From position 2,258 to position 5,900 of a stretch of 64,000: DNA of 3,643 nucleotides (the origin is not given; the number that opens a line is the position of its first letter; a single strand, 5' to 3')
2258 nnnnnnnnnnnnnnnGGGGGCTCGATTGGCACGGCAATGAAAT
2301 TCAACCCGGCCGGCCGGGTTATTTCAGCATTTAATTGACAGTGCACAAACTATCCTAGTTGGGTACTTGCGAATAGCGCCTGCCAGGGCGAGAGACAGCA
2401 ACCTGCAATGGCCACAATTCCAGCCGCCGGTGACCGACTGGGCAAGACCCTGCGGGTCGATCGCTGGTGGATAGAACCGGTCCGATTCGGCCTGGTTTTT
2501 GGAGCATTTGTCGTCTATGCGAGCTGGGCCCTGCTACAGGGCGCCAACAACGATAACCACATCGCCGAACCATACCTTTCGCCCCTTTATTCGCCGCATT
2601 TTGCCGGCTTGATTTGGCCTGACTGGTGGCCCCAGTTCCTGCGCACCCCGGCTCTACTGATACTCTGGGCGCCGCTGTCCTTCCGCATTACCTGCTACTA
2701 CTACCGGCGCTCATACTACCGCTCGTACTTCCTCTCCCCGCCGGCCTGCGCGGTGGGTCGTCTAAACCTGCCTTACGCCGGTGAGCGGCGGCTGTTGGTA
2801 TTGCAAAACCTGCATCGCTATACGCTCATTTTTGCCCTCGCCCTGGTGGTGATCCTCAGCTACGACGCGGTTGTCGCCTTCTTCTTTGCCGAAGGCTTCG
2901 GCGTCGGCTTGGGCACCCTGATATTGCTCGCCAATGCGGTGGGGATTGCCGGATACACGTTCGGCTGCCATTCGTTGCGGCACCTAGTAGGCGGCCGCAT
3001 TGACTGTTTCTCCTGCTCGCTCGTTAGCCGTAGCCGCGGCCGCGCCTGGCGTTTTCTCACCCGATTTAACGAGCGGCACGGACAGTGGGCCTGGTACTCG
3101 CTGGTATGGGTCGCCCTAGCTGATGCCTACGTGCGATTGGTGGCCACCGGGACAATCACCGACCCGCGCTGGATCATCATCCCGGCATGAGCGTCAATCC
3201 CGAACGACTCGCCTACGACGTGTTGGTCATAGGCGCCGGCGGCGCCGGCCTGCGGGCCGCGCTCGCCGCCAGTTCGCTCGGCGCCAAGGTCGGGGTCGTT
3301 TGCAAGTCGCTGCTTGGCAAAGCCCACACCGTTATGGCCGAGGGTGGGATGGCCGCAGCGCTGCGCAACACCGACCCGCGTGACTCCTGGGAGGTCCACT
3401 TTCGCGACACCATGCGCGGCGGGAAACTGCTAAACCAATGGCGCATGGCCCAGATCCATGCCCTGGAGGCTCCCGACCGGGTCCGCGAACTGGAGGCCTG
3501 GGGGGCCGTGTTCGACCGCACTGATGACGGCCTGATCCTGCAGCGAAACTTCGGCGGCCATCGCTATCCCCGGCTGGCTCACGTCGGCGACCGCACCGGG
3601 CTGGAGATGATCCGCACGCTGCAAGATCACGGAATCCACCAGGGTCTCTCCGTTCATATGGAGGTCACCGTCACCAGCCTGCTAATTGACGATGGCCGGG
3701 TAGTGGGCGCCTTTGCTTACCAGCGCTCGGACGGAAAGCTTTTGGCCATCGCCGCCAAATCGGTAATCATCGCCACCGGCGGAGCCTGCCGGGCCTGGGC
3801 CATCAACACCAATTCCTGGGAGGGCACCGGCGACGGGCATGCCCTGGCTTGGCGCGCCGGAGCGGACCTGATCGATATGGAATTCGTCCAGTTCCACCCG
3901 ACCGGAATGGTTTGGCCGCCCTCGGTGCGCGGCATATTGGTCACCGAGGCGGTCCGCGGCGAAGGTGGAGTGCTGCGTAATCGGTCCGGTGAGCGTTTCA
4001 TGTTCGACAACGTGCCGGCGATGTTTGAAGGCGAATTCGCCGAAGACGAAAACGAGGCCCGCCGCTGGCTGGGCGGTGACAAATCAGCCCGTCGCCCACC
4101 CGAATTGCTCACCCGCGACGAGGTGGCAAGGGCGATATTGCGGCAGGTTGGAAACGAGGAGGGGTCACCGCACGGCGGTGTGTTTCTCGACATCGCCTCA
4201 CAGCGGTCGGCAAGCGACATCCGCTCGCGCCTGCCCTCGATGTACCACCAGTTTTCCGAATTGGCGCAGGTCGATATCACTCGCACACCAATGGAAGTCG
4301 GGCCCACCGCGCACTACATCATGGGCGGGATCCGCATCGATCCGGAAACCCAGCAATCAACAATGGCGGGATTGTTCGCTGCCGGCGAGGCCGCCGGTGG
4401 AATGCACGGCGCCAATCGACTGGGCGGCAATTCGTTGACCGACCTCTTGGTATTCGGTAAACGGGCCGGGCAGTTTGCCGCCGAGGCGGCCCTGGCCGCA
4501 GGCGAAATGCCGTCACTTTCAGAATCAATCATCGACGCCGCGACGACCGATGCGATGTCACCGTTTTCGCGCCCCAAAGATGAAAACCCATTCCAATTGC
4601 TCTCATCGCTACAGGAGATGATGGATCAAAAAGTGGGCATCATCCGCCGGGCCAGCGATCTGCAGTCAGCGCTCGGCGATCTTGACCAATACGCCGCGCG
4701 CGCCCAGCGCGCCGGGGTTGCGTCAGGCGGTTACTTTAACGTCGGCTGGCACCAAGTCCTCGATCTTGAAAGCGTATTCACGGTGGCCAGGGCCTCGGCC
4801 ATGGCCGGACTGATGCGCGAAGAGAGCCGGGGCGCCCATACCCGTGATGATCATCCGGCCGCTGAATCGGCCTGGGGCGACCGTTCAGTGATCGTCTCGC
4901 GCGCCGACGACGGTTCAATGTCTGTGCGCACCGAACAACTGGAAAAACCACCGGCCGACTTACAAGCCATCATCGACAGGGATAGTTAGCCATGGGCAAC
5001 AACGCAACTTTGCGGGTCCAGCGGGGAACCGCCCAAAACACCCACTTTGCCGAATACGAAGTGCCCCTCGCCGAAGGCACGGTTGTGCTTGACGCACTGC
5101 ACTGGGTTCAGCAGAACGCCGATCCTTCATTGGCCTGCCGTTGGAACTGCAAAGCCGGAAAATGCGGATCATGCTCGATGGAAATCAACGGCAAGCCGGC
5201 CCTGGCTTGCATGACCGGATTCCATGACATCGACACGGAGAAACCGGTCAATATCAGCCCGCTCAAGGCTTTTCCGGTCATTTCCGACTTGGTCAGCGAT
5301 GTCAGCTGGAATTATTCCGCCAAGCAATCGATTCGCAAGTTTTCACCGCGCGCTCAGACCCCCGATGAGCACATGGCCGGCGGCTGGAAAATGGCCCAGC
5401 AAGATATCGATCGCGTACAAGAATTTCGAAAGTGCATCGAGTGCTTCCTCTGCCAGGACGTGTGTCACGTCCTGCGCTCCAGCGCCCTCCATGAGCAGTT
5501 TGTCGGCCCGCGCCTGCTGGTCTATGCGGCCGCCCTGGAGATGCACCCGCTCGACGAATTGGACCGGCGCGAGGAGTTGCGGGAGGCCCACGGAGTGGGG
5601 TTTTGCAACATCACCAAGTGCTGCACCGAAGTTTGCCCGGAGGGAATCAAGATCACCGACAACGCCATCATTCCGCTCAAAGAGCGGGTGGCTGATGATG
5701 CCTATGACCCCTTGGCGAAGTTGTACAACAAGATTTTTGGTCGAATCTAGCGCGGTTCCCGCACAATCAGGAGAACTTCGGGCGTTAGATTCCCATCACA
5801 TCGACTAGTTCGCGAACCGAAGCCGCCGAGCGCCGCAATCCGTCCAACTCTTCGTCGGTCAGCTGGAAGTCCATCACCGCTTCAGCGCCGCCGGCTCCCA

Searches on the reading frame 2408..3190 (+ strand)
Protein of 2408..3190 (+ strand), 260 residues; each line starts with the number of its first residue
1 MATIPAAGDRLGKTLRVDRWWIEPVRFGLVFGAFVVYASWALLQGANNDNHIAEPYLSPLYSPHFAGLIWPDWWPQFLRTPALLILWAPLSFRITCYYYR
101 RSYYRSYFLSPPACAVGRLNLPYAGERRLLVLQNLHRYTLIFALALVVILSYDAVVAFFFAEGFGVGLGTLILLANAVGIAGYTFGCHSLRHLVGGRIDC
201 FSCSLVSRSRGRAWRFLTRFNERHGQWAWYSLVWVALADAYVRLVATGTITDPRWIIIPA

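Call 3: search_protein_families(library=pfam, proteins=[window:2408-3190:+], max_evalue=0.1)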
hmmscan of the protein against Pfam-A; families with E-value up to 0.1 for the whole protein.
window:2408-3190:+ (260 aa): 1 family
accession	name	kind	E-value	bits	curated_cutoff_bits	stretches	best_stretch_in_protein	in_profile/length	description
PF21534.2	Rost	-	0.013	15.4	26.8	0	144-195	59-110/275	Protein rolling stone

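Call 51: search_protein_families(library=ncbifam, proteins=[window:2408-3190:+], max_evalue=0.001)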
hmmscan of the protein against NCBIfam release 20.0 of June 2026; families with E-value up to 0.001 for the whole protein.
window:2408-3190:+ (260 aa): 0 families

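Call 62: search_solved_structures(query=window:2408-3190:+, max_evalue=0.01, show_alignments=1)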
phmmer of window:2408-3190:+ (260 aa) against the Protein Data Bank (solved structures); distinct sequences matched with E-value up to 0.01: 1.
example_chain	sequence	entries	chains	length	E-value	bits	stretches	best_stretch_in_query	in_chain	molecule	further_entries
7d6v_C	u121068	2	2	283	2.3e-48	168.2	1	13-256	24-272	Succinate dehydrogenase (Membrane anchor subunit)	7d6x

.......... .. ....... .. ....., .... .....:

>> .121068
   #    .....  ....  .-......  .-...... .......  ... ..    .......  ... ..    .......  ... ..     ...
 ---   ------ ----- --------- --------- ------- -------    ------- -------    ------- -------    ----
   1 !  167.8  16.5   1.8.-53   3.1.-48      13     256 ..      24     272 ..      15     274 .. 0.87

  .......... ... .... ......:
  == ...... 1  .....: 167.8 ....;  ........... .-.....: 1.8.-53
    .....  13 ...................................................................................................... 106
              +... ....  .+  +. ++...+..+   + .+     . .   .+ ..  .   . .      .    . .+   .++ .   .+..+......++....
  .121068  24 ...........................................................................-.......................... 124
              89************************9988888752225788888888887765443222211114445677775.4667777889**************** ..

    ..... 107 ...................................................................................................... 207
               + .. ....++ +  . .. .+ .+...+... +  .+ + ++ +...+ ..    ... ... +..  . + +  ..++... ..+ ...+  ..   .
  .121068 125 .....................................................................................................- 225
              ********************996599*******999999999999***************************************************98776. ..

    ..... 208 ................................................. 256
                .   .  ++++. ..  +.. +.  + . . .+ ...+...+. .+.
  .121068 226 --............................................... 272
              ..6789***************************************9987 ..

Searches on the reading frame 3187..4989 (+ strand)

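Call 3: search_protein_families(library=pfam, proteins=[window:3187-4989:+], max_evalue=0.1)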
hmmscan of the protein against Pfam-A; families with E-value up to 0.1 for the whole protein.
window:3187-4989:+ (600 aa): 10 families
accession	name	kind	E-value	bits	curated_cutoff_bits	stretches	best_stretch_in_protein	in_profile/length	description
PF00890.30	FAD_binding_2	-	6e-91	306.1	20.4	1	11-417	1-414/414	FAD binding domain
PF02910.25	Succ_DH_flav_C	-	7.7e-20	71.6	20.8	1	474-586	3-117/130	Fumarate reductase flavoprotein C-term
PF03486.20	HI0933_like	-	8.4e-09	35.7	50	2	140-429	110-243/244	HI0933-like protein Rossmann domain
PF07992.20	Pyr_redox_2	-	1.8e-08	34.6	26.1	1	10-204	1-114/291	Pyridine nucleotide-disulphide oxidoreductase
PF01266.30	DAO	-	1.2e-05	25.4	27.9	1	11-202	1-207/353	FAD dependent oxidoreductase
PF01134.28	GIDA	-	0.0014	18.2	22.1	1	11-205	1-156/391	Glucose inhibited division protein A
PF01262.27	AlaDh_PNT_C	-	0.0019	18.1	23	1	11-37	30-56/214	Alanine dehydrogenase/PNT, C-terminal domain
PF01494.25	FAD_binding_3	-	0.0059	16.3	22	0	10-39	2-31/349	FAD binding domain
PF12831.13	FAD_oxidored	-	0.0089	15.8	27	1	11-200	1-147/416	FAD dependent oxidoreductase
PF13241.12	NAD_binding_7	-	0.088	13.8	22.1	0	11-45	9-41/104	Putative NAD(P)-binding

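Call 51: search_protein_families(library=ncbifam, proteins=[window:3187-4989:+], max_evalue=0.001)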
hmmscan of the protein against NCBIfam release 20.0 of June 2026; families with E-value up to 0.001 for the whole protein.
window:3187-4989:+ (600 aa): 50 families (the best 25 are shown)
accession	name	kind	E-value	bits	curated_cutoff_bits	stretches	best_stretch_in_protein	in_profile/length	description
NF005866.0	PRK07803.1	equivalog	1.2e-272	905.7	819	1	6-599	5-612/631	fumarate reductase/succinate dehydrogenase flavoprotein subunit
NF004900.0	PRK06263.1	equivalog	1.3e-158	529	718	2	8-273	6-270/546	fumarate reductase (CoM/CoB) subunit TfrA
TIGR01812.1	sdhA_frdA_Gneg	subfamily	1.6e-138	462.7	567.3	1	11-573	1-546/568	succinate dehydrogenase or fumarate reductase, flavoprotein subunit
NF004724.0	PRK06069.1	subfamily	4.3e-123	411.5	826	2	6-281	2-276/577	succinate dehydrogenase/fumarate reductase flavoprotein subunit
TIGR01816.1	sdhA_forward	equivalog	1.6e-117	393.1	727.35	2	9-278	2-273/584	succinate dehydrogenase flavoprotein subunit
NF006686.0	PRK09231.1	equivalog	2.9e-111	372.8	854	1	9-558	5-540/598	fumarate reductase (quinol) flavoprotein subunit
TIGR01176.1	fum_red_Fp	equivalog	3.8e-105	352.7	932.7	1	9-560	3-540/580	fumarate reductase (quinol) flavoprotein subunit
TIGR00551.1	nadB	equivalog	1.7e-104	350.3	452.75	2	10-277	3-264/489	L-aspartate oxidase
NF004613.0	PRK05945.1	equivalog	1.4e-102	344.2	824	1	8-560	2-539/575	succinate dehydrogenase/fumarate reductase flavoprotein subunit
NF005867.0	PRK07804.1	equivalog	8.1e-102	341.2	639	2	10-275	19-288/548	L-aspartate oxidase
NF005037.0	PRK06452.1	equivalog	9.8e-101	338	862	2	6-278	2-271/566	succinate dehydrogenase flavoprotein subunit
NF005701.0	PRK07512.1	equivalog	1.3e-94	317.4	528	2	7-277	7-272/516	L-aspartate oxidase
NF006383.0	PRK08626.1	equivalog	2.1e-94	317.1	663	1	10-573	6-571/657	fumarate reductase flavoprotein subunit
NF005636.0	PRK07395.1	subfamily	1.6e-91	307.3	723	2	9-278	12-276/560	L-aspartate oxidase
NF042982.1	MFR_Fp_SdhA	equivalog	3e-91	306.7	1100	2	9-273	47-309/612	8-methylmenaquinol:fumarate reductase flavoprotein subunit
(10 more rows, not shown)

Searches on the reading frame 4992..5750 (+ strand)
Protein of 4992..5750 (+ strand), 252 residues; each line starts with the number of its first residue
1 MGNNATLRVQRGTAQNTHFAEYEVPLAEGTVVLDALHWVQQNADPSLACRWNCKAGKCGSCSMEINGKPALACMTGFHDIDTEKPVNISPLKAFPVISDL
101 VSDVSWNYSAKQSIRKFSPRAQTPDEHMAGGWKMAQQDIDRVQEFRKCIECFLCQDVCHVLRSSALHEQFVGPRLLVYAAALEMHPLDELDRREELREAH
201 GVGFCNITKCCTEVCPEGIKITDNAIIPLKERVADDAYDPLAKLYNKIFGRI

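Call 3: search_protein_families(library=pfam, proteins=[window:4992-5750:+], max_evalue=0.1)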
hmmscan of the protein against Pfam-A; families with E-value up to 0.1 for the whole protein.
window:4992-5750:+ (252 aa): 8 families
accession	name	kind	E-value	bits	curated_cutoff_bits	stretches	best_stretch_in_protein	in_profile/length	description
PF13085.11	Fer2_3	-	5.4e-27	94.4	27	1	7-105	2-103/107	2Fe-2S iron-sulfur cluster binding domain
PF13183.11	Fer4_8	-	4.2e-08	34.1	27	1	145-219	2-68/68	4Fe-4S dicluster domain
PF12838.12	Fer4_7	-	3.6e-05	24.6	27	1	147-219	1-52/52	4Fe-4S dicluster domain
PF13746.11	Fer4_18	-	0.00027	21.5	27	1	188-223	44-79/114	4Fe-4S dicluster domain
PF13534.11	Fer4_17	-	0.00035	21.5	22.2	1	147-219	1-60/61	4Fe-4S dicluster domain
PF00111.32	Fer2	-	0.015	15.6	21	1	29-67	15-50/77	2Fe-2S iron-sulfur cluster binding domain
PF13510.11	Fer2_4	-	0.043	14.3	22.8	1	26-75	15-69/82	2Fe-2S iron-sulfur cluster binding domain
PF12797.12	Fer4_2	-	0.088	13.3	24.5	1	145-159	7-21/22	4Fe-4S binding domain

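Call 51: search_protein_families(library=ncbifam, proteins=[window:4992-5750:+], max_evalue=0.001)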
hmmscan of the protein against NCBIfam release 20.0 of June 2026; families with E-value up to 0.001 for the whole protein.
window:4992-5750:+ (252 aa): 16 families
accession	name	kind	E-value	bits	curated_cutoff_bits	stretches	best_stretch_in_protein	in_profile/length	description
NF009052.0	PRK12386.1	equivalog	1.5e-111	371.5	256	1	1-251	1-249/255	succinate dehydrogenase/fumarate reductase iron-sulfur subunit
TIGR00384.1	dhsB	subfamily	5.6e-48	163.3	88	1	8-226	3-218/222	succinate dehydrogenase and fumarate reductase iron-sulfur protein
NF004616.0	PRK05950.1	subfamily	8.9e-46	155.9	228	1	8-233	12-233/238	succinate dehydrogenase iron-sulfur subunit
NF004898.0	PRK06259.1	equivalog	9.4e-45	153.1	385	1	6-237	5-220/488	fumarate reductase (CoM/CoB) subunit TfrB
NF009226.0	PRK12576.1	equivalog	1.5e-40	139.5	344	1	6-221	11-226/317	succinate dehydrogenase/fumarate reductase iron-sulfur subunit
NF009051.0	PRK12385.1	equivalog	1.5e-34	119.6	333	1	7-221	12-221/244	succinate dehydrogenase/fumarate reductase iron-sulfur subunit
NF006391.0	PRK08640.1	equivalog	2e-30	105.5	244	1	6-224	10-231/254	succinate dehydrogenase iron-sulfur subunit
NF010071.0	PRK13552.1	equivalog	1.3e-28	99.9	264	1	14-224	18-227/241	fumarate reductase iron-sulfur subunit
NF009227.0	PRK12577.1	equivalog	1.7e-28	99.3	349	1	8-233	6-238/330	succinate dehydrogenase/fumarate reductase iron-sulfur subunit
NF009225.0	PRK12575.1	subfamily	7.8e-23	81.1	443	1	17-222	20-220/235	succinate dehydrogenase/fumarate reductase iron-sulfur subunit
NF042952.1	MFR_FeS_SdhB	equivalog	5.4e-22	78.2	600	1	27-224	25-223/320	8-methylmenaquinol:fumarate reductase iron-sulfur subunit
NF005746.0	PRK07570.1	subfamily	8.4e-15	54.7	243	1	10-223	10-232/250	succinate dehydrogenase/fumarate reductase iron-sulfur subunit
NF008369.0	PRK11168.1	equivalog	2.1e-06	26.9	278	1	142-224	7-79/401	anaerobic glycerol-3-phosphate dehydrogenase subunit C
NF045724.1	ferredox_TmcB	equivalog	0.0002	20.1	735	1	146-222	41-118/430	electron transfer complex ferredoxin TmcB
TIGR03193.1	4hydroxCoAred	equivalog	0.00072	19.5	257.8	0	50-84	35-69/148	4-hydroxybenzoyl-CoA reductase subunit gamma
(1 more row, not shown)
